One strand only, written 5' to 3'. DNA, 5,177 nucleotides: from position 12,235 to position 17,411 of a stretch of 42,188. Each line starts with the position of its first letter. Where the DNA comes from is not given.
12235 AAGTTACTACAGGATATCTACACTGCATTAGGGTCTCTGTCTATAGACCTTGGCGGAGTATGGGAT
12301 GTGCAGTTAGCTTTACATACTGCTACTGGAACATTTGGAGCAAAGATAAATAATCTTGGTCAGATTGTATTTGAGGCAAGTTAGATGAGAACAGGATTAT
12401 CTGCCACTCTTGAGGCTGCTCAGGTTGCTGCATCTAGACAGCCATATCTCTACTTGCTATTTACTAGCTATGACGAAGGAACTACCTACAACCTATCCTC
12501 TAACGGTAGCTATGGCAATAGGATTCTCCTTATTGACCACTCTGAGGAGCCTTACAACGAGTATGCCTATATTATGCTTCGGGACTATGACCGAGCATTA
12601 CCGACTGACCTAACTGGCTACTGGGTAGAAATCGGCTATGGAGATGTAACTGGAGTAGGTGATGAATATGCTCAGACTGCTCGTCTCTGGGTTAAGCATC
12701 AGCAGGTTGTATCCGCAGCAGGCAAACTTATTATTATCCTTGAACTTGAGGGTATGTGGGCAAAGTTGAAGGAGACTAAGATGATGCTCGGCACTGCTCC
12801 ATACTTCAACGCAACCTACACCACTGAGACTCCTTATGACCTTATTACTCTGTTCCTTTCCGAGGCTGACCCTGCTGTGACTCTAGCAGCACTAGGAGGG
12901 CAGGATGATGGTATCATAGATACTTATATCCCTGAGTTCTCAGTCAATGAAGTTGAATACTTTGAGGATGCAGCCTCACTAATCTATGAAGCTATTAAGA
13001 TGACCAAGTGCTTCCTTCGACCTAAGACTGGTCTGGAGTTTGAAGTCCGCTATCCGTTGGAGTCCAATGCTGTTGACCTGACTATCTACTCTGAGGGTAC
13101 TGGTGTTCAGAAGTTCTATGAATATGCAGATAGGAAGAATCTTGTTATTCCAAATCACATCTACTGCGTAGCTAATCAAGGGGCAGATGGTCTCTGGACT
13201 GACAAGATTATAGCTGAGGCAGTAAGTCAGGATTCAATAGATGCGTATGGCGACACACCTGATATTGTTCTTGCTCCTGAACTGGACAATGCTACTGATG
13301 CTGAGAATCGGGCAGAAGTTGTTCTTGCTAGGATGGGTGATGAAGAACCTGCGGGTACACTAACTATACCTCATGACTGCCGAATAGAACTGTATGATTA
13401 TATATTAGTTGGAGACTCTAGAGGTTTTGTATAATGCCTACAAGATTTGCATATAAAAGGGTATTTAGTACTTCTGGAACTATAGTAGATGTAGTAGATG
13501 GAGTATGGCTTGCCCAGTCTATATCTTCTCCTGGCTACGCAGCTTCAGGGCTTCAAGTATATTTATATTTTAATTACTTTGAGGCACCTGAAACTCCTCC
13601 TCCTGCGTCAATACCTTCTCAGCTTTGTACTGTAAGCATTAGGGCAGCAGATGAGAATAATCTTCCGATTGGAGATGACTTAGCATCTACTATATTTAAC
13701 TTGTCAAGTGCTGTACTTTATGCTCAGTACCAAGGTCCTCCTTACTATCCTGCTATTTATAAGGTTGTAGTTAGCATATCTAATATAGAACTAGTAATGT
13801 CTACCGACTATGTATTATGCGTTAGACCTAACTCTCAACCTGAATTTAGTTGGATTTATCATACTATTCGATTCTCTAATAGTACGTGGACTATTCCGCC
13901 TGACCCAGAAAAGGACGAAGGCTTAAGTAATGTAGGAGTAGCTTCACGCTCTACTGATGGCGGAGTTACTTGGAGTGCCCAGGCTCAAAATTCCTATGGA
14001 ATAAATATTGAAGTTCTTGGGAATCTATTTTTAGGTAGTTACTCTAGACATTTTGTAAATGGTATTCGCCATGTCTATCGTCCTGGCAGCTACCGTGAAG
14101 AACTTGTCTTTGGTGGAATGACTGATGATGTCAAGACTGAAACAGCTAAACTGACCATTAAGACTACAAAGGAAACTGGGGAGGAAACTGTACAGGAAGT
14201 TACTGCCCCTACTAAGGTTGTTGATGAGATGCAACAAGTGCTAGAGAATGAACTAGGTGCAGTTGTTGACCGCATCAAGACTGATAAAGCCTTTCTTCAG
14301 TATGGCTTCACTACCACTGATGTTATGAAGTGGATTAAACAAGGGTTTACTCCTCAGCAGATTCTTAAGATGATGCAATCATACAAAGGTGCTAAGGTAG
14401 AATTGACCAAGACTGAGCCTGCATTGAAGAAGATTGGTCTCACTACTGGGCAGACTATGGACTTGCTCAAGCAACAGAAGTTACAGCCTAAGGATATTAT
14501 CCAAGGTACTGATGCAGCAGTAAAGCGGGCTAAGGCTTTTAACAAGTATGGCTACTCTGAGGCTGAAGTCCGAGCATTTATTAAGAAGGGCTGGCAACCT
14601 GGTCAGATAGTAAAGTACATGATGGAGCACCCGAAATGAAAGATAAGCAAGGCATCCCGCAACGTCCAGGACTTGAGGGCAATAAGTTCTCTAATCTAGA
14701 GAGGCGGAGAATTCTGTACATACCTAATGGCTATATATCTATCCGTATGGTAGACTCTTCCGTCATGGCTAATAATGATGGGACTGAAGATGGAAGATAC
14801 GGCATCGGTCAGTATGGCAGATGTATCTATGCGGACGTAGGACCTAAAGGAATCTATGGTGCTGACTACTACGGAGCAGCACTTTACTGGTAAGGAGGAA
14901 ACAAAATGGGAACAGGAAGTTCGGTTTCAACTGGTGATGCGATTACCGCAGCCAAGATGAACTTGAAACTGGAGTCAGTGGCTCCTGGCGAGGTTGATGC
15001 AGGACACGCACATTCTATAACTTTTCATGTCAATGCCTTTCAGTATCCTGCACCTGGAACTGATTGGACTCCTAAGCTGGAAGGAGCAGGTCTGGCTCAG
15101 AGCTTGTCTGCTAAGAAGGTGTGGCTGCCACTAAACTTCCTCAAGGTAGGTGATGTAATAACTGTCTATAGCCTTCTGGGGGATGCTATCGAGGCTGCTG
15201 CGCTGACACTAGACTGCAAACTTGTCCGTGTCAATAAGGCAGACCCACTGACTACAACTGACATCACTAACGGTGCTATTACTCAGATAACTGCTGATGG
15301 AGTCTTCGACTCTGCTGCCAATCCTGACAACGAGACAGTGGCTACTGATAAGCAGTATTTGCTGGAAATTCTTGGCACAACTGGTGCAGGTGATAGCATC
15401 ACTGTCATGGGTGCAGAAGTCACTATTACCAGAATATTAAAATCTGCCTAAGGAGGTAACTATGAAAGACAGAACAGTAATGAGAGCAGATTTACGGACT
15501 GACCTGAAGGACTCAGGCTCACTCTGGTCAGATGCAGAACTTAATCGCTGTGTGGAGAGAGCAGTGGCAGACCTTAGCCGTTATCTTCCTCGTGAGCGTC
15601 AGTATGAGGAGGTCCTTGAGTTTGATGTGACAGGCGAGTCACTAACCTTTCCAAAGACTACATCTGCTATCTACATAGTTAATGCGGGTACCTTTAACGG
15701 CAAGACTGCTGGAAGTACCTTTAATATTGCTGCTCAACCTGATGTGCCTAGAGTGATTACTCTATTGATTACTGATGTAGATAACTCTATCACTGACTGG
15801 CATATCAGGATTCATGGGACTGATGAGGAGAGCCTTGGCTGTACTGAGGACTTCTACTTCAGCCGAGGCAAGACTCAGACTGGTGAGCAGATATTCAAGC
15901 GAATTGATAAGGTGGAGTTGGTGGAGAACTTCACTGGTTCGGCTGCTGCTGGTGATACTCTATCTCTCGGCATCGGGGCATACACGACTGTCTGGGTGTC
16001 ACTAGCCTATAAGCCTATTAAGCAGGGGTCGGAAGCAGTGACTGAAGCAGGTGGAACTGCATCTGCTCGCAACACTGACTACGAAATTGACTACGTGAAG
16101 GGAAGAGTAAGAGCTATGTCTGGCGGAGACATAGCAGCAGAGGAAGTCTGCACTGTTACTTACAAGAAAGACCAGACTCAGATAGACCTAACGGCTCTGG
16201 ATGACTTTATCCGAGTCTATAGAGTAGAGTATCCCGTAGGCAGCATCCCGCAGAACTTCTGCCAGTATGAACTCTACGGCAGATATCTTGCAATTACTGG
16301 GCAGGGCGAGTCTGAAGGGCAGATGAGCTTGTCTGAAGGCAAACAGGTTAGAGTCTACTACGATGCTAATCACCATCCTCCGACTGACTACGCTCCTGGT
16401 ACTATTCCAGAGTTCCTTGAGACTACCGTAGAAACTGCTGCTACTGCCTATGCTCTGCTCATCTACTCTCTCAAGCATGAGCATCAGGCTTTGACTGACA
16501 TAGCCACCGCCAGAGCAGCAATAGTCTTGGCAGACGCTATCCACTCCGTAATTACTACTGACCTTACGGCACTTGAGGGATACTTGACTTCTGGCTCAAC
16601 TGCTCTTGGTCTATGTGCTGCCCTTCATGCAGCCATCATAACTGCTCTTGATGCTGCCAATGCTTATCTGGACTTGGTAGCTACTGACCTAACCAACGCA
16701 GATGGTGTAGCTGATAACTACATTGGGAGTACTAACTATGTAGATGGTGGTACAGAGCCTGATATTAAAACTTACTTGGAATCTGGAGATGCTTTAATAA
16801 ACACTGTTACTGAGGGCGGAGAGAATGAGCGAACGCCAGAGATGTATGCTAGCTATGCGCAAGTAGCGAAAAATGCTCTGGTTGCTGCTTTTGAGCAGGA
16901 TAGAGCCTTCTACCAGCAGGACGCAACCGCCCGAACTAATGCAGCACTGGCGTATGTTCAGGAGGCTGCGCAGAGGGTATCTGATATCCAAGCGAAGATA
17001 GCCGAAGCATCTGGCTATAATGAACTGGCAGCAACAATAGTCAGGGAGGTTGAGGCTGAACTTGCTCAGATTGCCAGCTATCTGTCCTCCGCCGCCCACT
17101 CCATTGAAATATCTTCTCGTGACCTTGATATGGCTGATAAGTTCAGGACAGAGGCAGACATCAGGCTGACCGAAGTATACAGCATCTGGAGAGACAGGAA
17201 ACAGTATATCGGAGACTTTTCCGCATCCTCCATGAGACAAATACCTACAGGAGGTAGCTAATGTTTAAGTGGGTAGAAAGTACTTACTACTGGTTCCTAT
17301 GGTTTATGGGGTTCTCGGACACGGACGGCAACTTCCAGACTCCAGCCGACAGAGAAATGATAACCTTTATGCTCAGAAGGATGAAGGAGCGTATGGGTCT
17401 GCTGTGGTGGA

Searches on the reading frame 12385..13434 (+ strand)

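Call 34: search_protein_families(library=pfam, proteins=[window:12385-13434:+], max_evalue=0.05)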
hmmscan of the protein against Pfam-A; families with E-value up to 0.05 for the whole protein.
window:12385-13434:+ (349 aa): 0 families

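Call 62: search_protein_families(library=phrogs, proteins=[window:12385-13434:+], max_evalue=1)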
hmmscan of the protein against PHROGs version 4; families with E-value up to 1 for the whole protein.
window:12385-13434:+ (349 aa): 2 families
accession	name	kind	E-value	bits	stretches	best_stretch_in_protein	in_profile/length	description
phrog_1887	-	tail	0.0067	16.4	1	198-342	477-622/670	tail protein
phrog_35461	-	unknown function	0.24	12.6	1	73-97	12-36/82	-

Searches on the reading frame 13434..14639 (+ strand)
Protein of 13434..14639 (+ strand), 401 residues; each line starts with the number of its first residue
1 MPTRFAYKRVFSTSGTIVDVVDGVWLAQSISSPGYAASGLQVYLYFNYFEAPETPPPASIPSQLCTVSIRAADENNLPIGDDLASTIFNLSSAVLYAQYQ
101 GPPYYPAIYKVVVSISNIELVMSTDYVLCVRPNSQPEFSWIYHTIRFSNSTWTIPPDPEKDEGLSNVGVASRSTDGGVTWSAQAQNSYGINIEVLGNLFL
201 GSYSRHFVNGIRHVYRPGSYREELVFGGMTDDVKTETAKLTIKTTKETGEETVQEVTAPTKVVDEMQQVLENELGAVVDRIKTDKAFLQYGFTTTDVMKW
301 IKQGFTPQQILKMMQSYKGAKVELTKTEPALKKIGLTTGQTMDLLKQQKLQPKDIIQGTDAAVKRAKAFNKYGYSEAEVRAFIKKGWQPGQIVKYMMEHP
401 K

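Call 34: search_protein_families(library=pfam, proteins=[window:13434-14639:+], max_evalue=0.05)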
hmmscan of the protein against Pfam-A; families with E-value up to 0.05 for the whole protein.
window:13434-14639:+ (401 aa): 0 families

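Call 62: search_protein_families(library=phrogs, proteins=[window:13434-14639:+], max_evalue=1)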
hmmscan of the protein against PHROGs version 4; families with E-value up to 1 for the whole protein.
window:13434-14639:+ (401 aa): 2 families
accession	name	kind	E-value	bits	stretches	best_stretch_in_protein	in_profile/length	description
phrog_8700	-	unknown function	0.03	13.7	1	166-182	209-225/453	-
phrog_1864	-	unknown function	0.037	14.9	0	349-389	5-47/73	-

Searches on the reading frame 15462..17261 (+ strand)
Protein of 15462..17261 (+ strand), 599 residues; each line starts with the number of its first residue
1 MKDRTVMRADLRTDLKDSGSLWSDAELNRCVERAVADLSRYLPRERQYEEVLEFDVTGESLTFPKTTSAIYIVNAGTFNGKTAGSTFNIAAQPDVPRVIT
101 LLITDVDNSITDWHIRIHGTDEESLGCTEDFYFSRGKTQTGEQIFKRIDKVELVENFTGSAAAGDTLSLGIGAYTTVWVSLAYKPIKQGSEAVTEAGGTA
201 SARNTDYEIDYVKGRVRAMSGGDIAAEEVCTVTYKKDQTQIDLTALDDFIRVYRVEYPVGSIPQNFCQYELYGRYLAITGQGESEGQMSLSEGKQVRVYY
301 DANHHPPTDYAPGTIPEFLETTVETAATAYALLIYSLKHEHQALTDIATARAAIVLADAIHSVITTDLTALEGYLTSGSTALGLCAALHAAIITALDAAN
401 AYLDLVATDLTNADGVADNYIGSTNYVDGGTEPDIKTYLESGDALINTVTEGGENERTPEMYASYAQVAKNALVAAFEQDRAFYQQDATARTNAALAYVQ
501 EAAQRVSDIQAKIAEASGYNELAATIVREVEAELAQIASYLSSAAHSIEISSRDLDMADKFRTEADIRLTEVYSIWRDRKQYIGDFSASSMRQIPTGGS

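Call 34: search_protein_families(library=pfam, proteins=[window:15462-17261:+], max_evalue=0.05)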
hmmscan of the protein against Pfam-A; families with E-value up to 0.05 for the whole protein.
window:15462-17261:+ (599 aa): 0 families

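Call 62: search_protein_families(library=phrogs, proteins=[window:15462-17261:+], max_evalue=1)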
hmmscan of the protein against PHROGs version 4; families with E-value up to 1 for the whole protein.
window:15462-17261:+ (599 aa): 6 families
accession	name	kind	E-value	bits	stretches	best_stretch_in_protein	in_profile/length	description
phrog_807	-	tail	4.4e-06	27.3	1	174-239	109-173/256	major tail protein with Ig-like domain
phrog_18315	-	unknown function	0.00016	20.6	1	173-235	738-801/918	-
phrog_20240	-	unknown function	0.0044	17.5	1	197-241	125-170/272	-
phrog_18860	-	unknown function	0.014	16.3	1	484-532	80-128/141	-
phrog_14275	-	unknown function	0.33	11.6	1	203-243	99-139/178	-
phrog_30931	-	unknown function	0.73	11.3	0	490-510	42-62/67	-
